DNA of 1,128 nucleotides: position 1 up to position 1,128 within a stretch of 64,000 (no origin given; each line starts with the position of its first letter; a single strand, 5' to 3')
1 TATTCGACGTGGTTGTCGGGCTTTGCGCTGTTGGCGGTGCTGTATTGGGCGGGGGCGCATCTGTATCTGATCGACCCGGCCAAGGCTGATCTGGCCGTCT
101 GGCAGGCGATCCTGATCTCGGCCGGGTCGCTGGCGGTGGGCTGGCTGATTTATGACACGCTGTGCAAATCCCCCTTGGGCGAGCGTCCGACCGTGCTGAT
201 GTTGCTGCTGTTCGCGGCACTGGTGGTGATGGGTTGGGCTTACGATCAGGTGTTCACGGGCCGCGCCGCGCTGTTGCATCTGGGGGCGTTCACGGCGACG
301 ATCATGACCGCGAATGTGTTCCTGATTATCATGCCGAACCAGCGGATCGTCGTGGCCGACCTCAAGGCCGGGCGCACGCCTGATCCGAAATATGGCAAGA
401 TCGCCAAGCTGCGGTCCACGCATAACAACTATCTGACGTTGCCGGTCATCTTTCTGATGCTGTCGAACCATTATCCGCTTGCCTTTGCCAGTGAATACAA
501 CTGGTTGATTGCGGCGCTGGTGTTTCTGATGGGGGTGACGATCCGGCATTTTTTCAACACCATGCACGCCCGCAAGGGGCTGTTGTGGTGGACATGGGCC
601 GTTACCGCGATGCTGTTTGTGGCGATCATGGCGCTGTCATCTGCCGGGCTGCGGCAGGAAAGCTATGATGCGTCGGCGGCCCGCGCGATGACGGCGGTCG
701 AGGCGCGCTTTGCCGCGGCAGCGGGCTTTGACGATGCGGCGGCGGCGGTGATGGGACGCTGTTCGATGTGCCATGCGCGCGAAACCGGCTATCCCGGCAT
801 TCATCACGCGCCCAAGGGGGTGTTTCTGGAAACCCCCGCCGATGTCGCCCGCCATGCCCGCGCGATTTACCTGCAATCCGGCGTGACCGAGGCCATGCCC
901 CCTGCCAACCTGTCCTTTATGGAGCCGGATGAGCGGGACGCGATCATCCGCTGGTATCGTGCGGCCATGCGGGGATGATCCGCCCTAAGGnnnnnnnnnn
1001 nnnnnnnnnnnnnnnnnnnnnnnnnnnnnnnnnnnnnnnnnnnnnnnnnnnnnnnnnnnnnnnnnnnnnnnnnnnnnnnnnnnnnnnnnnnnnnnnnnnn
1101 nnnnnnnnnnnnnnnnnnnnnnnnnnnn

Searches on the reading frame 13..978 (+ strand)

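Call 9: search_protein_families(library=pfam, proteins=[window:13-978:+], max_evalue=0.001)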
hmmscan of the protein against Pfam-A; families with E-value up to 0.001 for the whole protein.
window:13-978:+ (321 aa): 1 family
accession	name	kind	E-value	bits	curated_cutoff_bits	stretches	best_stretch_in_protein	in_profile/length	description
PF06181.16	Urate_ox_N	-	6.2e-86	288.9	26.9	1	1-208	87-294/295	Urate oxidase N-terminal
